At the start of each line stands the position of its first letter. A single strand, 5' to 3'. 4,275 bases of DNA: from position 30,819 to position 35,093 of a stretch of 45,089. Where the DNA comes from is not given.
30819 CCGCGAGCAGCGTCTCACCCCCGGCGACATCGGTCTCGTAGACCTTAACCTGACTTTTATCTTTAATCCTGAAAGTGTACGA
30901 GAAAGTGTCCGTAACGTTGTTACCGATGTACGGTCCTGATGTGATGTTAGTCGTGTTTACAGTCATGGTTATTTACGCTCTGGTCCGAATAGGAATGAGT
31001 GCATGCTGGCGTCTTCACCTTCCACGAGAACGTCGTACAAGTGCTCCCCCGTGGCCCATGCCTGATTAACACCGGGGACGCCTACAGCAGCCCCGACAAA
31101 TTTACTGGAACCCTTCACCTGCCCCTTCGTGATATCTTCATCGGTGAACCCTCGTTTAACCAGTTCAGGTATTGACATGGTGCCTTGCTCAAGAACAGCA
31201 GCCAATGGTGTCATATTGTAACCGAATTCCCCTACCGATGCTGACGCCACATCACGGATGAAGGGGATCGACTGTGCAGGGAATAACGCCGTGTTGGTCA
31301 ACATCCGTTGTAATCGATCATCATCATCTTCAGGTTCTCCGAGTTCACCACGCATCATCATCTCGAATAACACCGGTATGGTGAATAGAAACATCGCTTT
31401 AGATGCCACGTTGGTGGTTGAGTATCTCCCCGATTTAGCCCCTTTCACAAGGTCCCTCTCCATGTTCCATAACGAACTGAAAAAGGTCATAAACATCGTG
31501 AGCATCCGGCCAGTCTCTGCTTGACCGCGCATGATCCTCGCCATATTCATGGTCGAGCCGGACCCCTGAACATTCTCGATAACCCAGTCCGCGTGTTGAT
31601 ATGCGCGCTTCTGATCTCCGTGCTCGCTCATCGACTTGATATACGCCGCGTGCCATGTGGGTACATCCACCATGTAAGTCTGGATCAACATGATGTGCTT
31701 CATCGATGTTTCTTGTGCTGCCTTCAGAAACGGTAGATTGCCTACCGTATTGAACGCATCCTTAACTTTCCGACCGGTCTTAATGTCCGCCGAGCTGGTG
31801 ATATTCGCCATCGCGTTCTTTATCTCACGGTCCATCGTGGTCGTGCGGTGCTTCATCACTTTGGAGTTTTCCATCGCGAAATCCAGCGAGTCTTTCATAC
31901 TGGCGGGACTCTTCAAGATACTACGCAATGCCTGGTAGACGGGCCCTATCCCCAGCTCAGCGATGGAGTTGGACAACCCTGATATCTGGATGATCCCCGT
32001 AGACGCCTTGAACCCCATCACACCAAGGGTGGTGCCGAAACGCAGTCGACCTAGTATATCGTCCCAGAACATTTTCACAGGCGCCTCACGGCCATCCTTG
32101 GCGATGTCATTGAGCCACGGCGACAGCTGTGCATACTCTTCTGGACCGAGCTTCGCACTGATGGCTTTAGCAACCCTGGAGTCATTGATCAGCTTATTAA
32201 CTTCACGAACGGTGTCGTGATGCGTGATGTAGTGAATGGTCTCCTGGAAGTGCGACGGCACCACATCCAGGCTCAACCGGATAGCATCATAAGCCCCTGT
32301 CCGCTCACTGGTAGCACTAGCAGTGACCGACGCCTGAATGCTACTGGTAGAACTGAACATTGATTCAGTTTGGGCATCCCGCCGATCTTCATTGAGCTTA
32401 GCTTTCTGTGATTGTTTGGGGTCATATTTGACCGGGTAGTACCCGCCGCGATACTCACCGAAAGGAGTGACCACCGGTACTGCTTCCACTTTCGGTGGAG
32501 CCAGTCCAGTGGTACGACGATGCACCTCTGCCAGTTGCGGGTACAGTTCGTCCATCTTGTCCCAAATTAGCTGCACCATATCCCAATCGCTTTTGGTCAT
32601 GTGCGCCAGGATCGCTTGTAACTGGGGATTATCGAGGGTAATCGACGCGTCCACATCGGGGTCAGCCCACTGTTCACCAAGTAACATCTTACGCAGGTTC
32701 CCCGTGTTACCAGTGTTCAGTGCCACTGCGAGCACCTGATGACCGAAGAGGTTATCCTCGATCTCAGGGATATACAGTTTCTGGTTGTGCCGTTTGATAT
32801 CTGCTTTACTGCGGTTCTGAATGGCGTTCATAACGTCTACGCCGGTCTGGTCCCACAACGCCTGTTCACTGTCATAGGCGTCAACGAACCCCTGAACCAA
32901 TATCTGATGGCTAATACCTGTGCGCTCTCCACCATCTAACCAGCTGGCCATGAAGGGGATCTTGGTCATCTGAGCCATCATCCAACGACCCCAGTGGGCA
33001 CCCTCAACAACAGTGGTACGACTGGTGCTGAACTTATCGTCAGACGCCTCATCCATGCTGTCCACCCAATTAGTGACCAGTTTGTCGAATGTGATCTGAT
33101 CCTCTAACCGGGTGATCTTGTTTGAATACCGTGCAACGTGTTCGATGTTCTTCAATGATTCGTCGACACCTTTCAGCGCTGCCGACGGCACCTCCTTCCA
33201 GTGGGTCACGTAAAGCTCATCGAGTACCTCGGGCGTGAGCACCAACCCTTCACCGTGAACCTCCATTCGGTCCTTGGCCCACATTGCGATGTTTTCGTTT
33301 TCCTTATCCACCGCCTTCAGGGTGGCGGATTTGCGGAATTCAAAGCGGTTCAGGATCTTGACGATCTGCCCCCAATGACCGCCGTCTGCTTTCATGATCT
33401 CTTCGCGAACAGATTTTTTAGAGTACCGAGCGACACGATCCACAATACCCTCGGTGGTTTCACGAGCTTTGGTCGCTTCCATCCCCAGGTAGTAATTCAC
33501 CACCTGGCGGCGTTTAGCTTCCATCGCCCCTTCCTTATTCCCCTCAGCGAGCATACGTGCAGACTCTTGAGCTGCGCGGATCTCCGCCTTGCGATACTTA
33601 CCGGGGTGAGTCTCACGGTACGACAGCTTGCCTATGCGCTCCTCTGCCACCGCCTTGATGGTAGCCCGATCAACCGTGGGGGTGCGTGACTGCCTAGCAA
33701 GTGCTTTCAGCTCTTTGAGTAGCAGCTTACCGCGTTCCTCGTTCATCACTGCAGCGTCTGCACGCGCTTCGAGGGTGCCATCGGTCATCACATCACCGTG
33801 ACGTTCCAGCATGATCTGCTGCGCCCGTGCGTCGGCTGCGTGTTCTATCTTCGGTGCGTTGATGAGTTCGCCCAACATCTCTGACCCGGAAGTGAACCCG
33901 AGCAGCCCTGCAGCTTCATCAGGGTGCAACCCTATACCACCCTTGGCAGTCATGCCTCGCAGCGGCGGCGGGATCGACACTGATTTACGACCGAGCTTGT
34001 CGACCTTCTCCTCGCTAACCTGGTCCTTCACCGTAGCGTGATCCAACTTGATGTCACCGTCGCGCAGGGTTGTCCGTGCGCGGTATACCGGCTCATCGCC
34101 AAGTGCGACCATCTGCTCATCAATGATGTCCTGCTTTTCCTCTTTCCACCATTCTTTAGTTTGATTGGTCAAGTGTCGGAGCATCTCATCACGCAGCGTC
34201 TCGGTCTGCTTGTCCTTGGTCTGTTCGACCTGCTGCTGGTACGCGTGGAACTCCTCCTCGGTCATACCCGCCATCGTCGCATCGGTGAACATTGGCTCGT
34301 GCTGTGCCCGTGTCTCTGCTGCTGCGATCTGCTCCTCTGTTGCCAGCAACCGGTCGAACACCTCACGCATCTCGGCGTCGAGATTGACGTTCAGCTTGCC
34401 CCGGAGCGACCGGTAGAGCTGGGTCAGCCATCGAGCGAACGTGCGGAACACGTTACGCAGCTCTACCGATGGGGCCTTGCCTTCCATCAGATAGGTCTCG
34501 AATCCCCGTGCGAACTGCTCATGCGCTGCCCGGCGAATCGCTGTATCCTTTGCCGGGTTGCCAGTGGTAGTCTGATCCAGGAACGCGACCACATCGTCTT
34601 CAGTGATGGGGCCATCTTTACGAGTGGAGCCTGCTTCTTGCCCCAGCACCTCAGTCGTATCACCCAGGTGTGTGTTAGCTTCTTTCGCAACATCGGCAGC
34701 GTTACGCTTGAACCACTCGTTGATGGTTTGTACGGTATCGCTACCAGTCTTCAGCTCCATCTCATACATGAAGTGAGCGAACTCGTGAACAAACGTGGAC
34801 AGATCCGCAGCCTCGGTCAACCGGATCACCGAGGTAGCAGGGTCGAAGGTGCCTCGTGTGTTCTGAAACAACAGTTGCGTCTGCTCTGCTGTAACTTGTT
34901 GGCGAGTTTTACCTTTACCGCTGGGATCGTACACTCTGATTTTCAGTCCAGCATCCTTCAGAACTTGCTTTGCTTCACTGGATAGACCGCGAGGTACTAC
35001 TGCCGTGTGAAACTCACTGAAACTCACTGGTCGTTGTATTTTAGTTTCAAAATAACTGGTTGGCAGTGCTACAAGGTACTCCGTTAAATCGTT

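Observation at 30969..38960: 2663-aa internal virion protein with polyvalent-protein architecture (about 18% of the genome)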

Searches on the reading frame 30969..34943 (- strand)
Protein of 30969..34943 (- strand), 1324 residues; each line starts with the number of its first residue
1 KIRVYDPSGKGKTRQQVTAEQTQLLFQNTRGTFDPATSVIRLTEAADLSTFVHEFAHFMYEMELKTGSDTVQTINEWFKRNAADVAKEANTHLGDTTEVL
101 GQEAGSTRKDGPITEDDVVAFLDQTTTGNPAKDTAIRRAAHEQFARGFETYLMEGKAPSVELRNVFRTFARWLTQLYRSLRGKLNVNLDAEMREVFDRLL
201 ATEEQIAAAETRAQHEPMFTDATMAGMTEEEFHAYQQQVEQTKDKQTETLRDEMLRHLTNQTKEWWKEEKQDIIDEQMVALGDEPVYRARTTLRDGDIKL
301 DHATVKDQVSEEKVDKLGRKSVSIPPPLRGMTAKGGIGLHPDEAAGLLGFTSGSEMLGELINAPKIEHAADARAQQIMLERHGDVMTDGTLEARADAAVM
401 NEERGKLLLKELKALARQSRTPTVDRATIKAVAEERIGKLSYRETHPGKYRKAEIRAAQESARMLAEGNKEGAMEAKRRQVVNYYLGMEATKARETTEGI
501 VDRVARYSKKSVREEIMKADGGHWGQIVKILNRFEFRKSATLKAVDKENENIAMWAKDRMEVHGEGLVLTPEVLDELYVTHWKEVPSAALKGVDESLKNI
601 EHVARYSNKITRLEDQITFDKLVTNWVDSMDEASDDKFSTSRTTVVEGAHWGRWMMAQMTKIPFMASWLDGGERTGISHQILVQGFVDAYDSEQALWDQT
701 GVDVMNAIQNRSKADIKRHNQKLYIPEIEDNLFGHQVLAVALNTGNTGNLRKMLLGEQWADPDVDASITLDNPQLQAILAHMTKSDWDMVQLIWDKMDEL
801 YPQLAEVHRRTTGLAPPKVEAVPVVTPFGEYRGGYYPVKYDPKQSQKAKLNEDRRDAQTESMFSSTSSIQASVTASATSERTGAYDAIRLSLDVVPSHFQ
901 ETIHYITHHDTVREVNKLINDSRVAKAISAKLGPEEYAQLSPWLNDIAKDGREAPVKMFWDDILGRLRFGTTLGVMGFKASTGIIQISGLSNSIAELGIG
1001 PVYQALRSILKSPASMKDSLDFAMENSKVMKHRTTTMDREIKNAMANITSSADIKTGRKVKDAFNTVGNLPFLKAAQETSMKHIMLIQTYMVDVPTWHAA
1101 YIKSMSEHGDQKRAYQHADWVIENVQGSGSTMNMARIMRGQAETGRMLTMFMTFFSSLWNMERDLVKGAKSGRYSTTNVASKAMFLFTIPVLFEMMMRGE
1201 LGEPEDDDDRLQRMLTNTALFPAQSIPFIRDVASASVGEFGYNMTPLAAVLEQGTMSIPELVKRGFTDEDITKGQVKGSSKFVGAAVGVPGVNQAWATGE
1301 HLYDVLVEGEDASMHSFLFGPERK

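Call 14: find_homologous_proteins(query=window:30969-34943:-, max_evalue=0.00001)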
Query window:30969-34943:- (1324 aa): 930 proteins with E <= 0.00001 among 8000 candidates; the best 120 are listed.
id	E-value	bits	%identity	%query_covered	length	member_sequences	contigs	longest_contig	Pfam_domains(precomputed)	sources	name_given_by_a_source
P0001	0.0e+0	2987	100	100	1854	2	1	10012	PF18814.7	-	-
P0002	0.0e+0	1982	67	99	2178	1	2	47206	PF06414.19,PF18834.7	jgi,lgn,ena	-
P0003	0.0e+0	1977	67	100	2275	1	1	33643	PF18834.7,PF18760.8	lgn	-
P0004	0.0e+0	1976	66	100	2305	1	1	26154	PF04002.21,PF18834.7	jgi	-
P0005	0.0e+0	1973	68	98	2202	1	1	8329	PF18834.7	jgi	jgi:hypothetical protein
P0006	0.0e+0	1970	67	98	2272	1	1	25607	PF18834.7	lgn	-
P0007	0.0e+0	1968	67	98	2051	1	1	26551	PF18834.7,PF13508.14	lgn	-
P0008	0.0e+0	1963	67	98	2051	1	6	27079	PF18834.7,PF13508.14,PF14542.13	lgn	-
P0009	0.0e+0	1959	67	98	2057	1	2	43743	PF18834.7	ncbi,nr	ncbi:coil containing protein [Vibrio phage 1.021.C._10N.222.51.F9]|nr:coil containing protein [Vibri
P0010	0.0e+0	1958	66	98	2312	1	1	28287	PF18834.7,PF18838.8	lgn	-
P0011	0.0e+0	1958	67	98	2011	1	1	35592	PF18834.7,PF14542.13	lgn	-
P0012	0.0e+0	1958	66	98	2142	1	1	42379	PF18834.7,PF18760.8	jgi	jgi:hypothetical protein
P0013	0.0e+0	1955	66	98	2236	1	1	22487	PF18834.7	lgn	-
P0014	0.0e+0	1952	65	99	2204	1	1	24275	PF18834.7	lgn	-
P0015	0.0e+0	1948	65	99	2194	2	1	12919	PF18834.7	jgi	-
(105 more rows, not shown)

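Call 43: predict_structure(alignment_id=A1)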
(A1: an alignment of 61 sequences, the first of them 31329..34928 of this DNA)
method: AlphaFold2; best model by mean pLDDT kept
length: 1200 residues; sequences in the alignment: 61
mean_pLDDT: 80.8   pTM: 0.61
mean pLDDT of the five models: 80.8, 80.7, 76.1, 75.8, 72.7
residues with pLDDT >= 90: 401; 70-90: 579; 50-70: 132; < 50: 88
segments of 3 or more residues with pLDDT < 50: 1-22, 92-103, 534-544, 639-641, 859-872, 874-876, 1046-1065
pLDDT, mean of each block of 10 residues (from residue 1): 32 37 62 72 78 87 85 91 85 42 71 92 88 91 85 85 82 63 60 75 82 85 88 87 84 77 85 90 93 91 86 84 90 91 92 94 92 79 81 88 91 83 89 90 92 92 90 93 91 85 78 76 81 51 64 80 81 76 88 86 75 87 92 65 69 91 92 93 93 90 88 92 92 93 91 91 93 94 95 90 74 84 92 84 77 54 45 54 87 88 90 91 92 90 69 60 61 59 84 93 87 91 88 73 50 35 51 71 88 96 93 94 85 67 64 89 88 87 80 64
secondary structure, 60 per line:
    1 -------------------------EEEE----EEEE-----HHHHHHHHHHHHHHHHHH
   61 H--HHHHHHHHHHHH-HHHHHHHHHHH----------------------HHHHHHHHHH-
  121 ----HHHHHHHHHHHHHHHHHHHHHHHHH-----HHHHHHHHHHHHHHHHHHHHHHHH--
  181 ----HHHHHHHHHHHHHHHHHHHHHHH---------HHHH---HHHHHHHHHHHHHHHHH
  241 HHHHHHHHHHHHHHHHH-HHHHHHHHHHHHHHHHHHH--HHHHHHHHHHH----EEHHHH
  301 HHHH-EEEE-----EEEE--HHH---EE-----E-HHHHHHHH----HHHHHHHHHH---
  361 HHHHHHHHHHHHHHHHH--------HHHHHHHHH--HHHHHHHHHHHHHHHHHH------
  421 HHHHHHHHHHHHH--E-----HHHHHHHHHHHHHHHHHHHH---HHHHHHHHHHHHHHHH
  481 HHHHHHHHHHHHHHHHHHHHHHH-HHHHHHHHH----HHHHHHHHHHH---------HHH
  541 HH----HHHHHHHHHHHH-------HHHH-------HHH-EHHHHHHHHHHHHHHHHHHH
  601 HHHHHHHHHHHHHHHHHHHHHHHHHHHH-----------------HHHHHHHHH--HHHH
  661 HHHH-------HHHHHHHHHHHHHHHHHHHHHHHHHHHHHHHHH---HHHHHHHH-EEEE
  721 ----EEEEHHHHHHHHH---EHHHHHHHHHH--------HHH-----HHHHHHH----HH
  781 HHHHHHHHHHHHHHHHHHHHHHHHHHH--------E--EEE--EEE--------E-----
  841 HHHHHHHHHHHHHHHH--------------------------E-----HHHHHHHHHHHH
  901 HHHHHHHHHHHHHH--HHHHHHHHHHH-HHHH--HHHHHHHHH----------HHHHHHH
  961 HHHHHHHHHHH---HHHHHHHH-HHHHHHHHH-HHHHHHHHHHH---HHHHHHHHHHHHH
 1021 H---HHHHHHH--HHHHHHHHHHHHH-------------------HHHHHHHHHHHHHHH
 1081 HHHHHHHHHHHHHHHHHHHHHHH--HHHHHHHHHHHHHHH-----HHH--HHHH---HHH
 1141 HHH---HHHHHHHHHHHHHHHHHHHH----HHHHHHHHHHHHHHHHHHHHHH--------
elements in order (helices of 4 or more, strands of 3 or more residues): E26-29 E34-37 H43-61 H64-75 H77-87 H110-119 H125-149 H155-178 H185-207 H217-220 H224-257 H259-277 H280-290 H297-304 E306-309 E315-318 H336-343 H348-357 H361-377 H386-394 H397-414 H421-433 H442-461 H465-503 H505-513 H518-528 H538-542 H547-558 H566-569 H582-628 H646-654 H657-664 H672-704 H708-715 E717-720 E725-728 H729-737 H742-751 H768-774 H779-807 E819-821 E824-826 H841-856 H889-914 H917-927 H929-932 H935-943 H954-971 H975-982 H984-992 H994-1004 H1008-1021 H1025-1031 H1034-1046 H1066-1103 H1106-1120 H1131-1134 H1138-1143 H1147-1166 H1171-1192

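Call 45: fold_search(model_id=the predicted structure, library=pdb)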
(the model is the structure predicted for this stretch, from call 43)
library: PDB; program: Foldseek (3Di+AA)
matches with E <= 10: 37; with E <= 0.001: 0
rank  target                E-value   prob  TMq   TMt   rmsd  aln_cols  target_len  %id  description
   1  9y6s_7I               1.6e-01  0.06  0.05  0.02  87.4       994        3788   11  96-nm repeat of the Leishmania tarentolae doublet microtubule (released 2025-12-17)
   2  8glv_JG               4.4e-01  0.06  0.06  0.03  46.3       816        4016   13  96-nm repeat unit of doublet microtubules from Chlamydomonas reinhardtii flagella (released 2023-05-31)
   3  3ibv_B                1.3e+00  0.03  0.07  0.08  33.7      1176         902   10  Karyopherin cytosolic state (released 2009-08-25)
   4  7zk5                  1.6e+00  0.02  0.06  0.06  44.7      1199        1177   10  ABCB1 L335C mutant (mABCB1) in the outward facing state bound to AAC (released 2023-04-26)
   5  5gpj_D                2.3e+00  0.04  0.08  0.11  38.4       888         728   10  Crystal Structure of Proton-Pumping Pyrophosphatase (released 2016-12-28)
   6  1tr2_A                2.5e+00  0.04  0.09  0.10  39.5      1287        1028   11  Crystal structure of human full-length vinculin (residues 1-1066) (released 2005-11-15)
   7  4r0c_D                2.9e+00  0.02  0.06  0.11  25.0       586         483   11  Crystal structure of the Alcanivorax borkumensis YdaH transporter reveals an unusual topology (released 2015-04-29)
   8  9nfm                  2.9e+00  0.01  0.05  0.06  47.9      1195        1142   10  Tuna P-glycoprotein bound to DDT (released 2025-06-04)
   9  8xmn_A                3.0e+00  0.02  0.08  0.07  35.7      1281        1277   12  Voltage-gated sodium channel Nav1.7 variant M2 (released 2024-03-06)
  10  9jcs                  3.1e+00  0.01  0.07  0.06  45.6      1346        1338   11  Multidrug resistance-associated protein 2 in complex with MK-571 (released 2026-04-01)
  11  4r0c_B                3.4e+00  0.02  0.05  0.10  25.9       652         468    9  Crystal structure of the Alcanivorax borkumensis YdaH transporter reveals an unusual topology (released 2015-04-29)
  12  7k58_A                3.4e+00  0.01  0.06  0.03  70.6      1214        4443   10  Structure of outer-arm dyneins bound to microtubule with microtubule binding state 1(MTBS-1) (released 2021-09-29)
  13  8sx7                  4.1e+00  0.01  0.06  0.06  47.1      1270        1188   10  Bovine multidrug resistance protein 4 (MRP4) bound to DHEA-S in MSP lipid nanodisc (released 2024-01-17)
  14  5t15_B                4.4e+00  0.01  0.08  0.04  36.0      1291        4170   10  Structural basis for gating and activation of RyR1 (30 uM Ca2+ dataset, all particles) (released 2016-10-12)
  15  9br2                  4.4e+00  0.01  0.07  0.06  43.0      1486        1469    9  Inward-facing, ATP-bound Multidrug Resistance-associated Protein 2 (MRP2) (E1462Q) (released 2024-12-18)
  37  6uqk_A                9.7e+00  0.01  0.07  0.05  41.2      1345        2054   10  Cryo-EM structure of type 3 IP3 receptor revealing presence of a self-binding peptide (released 2020-01-15)
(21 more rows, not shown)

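Call 53: fold_search(model_id=the predicted structure, library=viral)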
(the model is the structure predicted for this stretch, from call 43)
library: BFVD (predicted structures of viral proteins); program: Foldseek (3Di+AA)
matches with E <= 10: 203; with E <= 0.001: 75
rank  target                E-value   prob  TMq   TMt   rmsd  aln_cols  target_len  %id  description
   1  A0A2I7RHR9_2          1.1e-73  1.00  0.46  0.44  24.4      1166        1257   52  (no name in the UniProt tables at hand)
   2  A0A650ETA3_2          3.6e-70  1.00  0.47  0.59  20.9       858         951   66  (no name in the UniProt tables at hand)
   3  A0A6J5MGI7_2          5.5e-49  1.00  0.43  0.39  30.2      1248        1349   28  Uncharacterized protein [uncultured Caudovirales phage]
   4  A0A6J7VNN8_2          1.3e-46  1.00  0.58  0.52  16.6      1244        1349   26  Uncharacterized protein [uncultured Caudovirales phage]
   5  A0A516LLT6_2          8.5e-44  1.00  0.43  0.37  26.4      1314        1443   24  (no name in the UniProt tables at hand)
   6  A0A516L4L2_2          1.5e-42  1.00  0.42  0.36  29.3      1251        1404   22  (no name in the UniProt tables at hand)
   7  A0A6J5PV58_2          1.3e-41  1.00  0.44  0.36  29.7      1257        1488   23  Uncharacterized protein [uncultured Caudovirales phage]
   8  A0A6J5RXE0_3          2.8e-41  1.00  0.58  0.47  18.6      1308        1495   23  Uncharacterized protein [uncultured Caudovirales phage]
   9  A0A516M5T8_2          4.1e-41  1.00  0.60  0.52  13.2      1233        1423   24  (no name in the UniProt tables at hand)
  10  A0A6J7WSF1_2          2.2e-40  1.00  0.42  0.38  27.6      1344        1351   23  Large polyvalent protein associated domain-containing protein [uncultured Caudovirales phage]
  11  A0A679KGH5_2          6.2e-40  1.00  0.43  0.44  29.5      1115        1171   27  (no name in the UniProt tables at hand)
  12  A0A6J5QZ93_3          1.6e-37  1.00  0.43  0.44  24.7      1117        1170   23  Uncharacterized protein [uncultured Caudovirales phage]
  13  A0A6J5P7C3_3          5.1e-36  1.00  0.43  0.39  37.0      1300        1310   23  Uncharacterized protein [uncultured Caudovirales phage]
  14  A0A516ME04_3          1.0e-32  1.00  0.54  0.56   8.8       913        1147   24  (no name in the UniProt tables at hand)
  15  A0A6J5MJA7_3          9.8e-28  1.00  0.41  0.42  24.4      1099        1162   20  EF-hand domain-containing protein [uncultured Caudovirales phage]
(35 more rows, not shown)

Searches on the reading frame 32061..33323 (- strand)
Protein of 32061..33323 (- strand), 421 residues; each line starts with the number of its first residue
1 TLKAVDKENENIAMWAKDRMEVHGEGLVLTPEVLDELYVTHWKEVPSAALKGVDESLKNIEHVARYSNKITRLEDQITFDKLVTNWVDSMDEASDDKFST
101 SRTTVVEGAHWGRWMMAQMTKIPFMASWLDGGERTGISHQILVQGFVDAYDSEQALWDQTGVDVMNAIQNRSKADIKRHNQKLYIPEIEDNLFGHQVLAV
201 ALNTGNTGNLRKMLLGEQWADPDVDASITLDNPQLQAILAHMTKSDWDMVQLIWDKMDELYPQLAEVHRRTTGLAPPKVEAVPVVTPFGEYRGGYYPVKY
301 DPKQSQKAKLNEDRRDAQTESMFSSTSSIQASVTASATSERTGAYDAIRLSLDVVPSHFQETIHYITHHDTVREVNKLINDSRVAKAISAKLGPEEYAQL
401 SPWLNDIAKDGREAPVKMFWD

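Call 12: search_protein_families(library=pfam, proteins=[window:32061-33323:-], max_evalue=10)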
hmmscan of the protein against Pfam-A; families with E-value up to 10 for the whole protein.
seq(421 aa): 2 families
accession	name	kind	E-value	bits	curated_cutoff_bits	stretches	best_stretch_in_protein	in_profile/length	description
PF23936.1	HB_ELP1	-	0.095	12.7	27.4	1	303-341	44-83/171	ELP1 three-helix bundle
PF01266.30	DAO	-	0.11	12.5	27.9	1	244-292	280-327/353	FAD dependent oxidoreductase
